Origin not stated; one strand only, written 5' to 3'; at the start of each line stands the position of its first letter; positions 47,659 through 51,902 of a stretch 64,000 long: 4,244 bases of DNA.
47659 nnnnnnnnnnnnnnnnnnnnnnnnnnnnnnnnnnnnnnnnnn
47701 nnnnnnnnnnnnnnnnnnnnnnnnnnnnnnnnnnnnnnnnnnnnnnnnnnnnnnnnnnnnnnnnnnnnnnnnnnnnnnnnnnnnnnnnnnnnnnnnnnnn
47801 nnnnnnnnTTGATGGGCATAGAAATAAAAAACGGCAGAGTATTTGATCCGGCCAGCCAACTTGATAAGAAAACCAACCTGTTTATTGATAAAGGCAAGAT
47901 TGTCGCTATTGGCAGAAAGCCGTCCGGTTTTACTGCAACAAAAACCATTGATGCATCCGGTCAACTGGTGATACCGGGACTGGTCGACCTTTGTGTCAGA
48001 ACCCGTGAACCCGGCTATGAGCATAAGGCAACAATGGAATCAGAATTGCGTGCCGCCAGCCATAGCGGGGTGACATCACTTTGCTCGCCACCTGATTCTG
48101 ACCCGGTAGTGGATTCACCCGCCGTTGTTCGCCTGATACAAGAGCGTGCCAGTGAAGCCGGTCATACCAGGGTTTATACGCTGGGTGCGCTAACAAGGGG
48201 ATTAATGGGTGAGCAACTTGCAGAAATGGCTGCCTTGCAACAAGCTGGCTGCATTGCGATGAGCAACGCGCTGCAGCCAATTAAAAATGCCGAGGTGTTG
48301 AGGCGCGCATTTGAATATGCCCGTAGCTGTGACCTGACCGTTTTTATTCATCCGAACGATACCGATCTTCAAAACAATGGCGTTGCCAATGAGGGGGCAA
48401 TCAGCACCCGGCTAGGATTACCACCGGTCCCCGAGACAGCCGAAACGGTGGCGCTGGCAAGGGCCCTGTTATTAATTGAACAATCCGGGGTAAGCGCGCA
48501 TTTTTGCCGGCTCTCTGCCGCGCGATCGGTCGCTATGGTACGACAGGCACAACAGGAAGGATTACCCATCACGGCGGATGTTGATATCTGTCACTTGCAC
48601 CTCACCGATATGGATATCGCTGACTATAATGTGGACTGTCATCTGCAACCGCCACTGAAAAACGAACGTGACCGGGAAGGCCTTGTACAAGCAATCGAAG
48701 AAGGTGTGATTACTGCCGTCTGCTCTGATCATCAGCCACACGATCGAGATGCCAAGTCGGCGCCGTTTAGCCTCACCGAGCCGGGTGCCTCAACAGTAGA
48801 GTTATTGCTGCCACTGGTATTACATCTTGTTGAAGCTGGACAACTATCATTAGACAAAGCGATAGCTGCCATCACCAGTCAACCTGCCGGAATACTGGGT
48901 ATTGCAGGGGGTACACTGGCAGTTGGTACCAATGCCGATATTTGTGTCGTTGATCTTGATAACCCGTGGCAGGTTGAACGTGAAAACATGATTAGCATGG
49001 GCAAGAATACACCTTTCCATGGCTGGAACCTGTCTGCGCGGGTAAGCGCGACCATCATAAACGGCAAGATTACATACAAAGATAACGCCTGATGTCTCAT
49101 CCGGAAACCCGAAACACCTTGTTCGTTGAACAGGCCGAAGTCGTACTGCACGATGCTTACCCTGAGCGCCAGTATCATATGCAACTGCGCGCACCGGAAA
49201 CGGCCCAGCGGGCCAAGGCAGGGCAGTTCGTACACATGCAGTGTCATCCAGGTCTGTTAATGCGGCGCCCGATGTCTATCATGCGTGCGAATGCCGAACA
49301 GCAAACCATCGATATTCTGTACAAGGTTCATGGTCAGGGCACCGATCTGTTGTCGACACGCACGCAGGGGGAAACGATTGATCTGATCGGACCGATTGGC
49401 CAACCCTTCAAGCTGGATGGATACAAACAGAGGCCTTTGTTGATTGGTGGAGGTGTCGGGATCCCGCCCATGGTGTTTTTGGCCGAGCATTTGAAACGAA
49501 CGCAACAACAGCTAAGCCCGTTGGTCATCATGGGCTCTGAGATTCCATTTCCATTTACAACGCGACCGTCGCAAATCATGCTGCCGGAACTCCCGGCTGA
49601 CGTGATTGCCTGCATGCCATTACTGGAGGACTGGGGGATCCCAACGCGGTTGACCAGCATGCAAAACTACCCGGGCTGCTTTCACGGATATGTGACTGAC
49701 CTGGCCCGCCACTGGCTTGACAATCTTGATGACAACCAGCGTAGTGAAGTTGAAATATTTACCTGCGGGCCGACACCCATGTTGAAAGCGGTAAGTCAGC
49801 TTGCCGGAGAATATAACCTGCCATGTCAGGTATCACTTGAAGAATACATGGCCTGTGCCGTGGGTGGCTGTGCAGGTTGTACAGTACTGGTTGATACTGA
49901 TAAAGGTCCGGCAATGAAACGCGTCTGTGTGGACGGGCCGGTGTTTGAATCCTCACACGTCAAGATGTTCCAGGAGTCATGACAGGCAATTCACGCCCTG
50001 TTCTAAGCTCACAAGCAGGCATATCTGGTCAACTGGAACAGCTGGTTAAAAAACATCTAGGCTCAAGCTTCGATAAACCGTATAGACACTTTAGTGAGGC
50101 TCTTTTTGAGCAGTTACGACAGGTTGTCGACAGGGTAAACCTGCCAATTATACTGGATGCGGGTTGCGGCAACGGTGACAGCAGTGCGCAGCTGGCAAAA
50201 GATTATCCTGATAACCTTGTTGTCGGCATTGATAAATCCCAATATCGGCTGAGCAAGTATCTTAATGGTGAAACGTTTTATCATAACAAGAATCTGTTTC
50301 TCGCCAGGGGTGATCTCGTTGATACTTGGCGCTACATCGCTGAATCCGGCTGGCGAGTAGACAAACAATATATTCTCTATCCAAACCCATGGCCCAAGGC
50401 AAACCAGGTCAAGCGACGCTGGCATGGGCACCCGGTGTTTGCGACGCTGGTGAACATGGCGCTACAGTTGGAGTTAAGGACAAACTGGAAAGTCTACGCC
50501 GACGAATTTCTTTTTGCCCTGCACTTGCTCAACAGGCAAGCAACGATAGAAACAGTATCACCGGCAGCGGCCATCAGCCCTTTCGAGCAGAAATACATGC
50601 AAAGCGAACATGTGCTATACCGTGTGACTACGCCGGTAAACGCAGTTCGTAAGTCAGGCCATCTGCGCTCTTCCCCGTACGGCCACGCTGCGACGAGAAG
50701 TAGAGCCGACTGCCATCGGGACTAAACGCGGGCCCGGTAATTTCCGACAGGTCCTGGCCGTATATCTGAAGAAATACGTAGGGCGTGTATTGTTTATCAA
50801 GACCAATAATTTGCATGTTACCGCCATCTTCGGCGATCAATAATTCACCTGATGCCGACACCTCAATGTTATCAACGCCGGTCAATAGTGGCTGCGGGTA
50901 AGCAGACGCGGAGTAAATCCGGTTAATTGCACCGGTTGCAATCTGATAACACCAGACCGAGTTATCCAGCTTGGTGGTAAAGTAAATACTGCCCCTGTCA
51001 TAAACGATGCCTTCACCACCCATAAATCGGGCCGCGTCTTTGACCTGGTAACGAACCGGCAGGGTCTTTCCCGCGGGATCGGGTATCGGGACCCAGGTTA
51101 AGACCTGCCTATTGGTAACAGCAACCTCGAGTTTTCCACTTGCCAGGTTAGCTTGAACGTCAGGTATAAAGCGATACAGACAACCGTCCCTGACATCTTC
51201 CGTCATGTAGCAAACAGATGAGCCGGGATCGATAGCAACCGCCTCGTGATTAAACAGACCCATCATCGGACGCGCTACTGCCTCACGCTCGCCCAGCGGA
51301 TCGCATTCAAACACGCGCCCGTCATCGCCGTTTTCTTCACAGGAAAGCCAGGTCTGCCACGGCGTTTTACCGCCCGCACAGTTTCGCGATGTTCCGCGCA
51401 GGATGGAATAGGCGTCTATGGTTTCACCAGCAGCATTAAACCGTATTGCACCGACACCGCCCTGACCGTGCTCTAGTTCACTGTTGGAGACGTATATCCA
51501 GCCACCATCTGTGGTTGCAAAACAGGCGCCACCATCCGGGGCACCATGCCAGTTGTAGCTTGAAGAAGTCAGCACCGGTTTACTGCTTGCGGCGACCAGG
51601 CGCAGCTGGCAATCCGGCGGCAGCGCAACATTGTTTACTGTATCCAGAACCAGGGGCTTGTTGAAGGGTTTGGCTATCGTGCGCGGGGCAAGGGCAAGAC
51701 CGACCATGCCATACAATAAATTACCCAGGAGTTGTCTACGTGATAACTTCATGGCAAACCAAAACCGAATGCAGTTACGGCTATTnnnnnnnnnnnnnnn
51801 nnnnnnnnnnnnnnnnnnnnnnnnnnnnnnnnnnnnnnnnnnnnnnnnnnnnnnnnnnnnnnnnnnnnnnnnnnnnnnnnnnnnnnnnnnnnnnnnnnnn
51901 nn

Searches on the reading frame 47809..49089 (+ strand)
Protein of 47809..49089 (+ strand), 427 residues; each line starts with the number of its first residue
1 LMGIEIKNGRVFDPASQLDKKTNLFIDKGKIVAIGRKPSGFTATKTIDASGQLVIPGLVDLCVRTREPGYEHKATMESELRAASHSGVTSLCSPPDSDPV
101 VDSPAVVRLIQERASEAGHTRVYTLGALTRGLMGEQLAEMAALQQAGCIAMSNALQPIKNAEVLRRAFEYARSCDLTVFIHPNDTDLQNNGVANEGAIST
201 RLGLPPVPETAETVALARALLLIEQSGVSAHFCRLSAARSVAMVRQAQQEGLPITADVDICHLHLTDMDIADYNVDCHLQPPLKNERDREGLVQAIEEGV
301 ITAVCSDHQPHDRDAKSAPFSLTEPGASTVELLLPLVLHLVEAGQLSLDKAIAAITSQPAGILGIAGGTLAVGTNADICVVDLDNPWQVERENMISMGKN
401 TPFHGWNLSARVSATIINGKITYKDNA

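Call 34: search_protein_families(library=pfam, proteins=[window:47809-49089:+], max_evalue=0.000001)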
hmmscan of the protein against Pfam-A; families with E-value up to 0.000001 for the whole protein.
window:47809-49089:+ (427 aa): 2 families
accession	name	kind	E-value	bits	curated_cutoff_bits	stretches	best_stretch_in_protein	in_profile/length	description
PF01979.26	Amidohydro_1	-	5e-19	69.2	25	1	54-421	2-344/345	Amidohydrolase family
PF07969.17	Amidohydro_3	-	1.6e-13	51.4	29.7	1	344-423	405-472/472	Amidohydrolase family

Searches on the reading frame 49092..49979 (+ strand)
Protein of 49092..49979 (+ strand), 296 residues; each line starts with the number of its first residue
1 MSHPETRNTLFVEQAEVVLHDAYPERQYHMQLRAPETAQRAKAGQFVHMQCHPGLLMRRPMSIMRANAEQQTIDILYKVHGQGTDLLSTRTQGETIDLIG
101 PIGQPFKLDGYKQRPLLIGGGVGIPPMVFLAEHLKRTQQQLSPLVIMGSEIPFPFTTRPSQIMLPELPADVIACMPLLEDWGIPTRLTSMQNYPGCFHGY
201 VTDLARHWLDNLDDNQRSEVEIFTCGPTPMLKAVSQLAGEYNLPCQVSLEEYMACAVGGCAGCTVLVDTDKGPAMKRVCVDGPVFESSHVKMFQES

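Call 34: search_protein_families(library=pfam, proteins=[window:49092-49979:+], max_evalue=0.000001)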
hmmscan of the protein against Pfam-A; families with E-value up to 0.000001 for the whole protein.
window:49092-49979:+ (296 aa): 1 family
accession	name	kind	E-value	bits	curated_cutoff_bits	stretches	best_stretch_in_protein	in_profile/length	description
PF10418.14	DHODB_Fe-S_bind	-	1.6e-14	53.7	23.9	1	250-290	1-40/41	Iron-sulfur cluster binding domain of dihydroorotate dehydrogenase B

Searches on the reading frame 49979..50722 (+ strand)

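Call 34: search_protein_families(library=pfam, proteins=[window:49979-50722:+], max_evalue=0.000001)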
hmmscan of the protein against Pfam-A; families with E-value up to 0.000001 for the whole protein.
window:49979-50722:+ (248 aa): 1 family
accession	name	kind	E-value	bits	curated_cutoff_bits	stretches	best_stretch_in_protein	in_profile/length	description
PF02390.23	Methyltransf_4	-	8.6e-16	58.3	24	1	56-184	3-133/173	Putative methyltransferase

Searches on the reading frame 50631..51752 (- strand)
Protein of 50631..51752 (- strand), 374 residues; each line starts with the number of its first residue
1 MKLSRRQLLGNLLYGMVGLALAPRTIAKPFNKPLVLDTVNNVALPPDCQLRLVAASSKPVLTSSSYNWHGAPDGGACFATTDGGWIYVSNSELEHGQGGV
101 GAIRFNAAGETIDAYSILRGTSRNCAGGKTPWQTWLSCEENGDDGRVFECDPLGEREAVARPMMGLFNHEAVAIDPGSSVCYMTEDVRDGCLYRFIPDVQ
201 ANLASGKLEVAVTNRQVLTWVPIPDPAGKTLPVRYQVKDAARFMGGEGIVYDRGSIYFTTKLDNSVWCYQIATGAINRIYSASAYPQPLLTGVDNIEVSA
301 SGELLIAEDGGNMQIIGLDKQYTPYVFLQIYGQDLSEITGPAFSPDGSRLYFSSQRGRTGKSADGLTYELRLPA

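Call 34: search_protein_families(library=pfam, proteins=[window:50631-51752:-], max_evalue=0.000001)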
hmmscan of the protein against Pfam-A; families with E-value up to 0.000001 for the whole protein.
window:50631-51752:- (374 aa): 2 families
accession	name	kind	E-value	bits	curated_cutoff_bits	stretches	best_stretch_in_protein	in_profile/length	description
PF05787.19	PhoX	-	5.2e-34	118.7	24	1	114-259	153-362/515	Alkaline phosphatase PhoX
PF07676.18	PD40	-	9.7e-08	32.2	20.9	1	337-359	10-31/38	WD40-like Beta Propeller Repeat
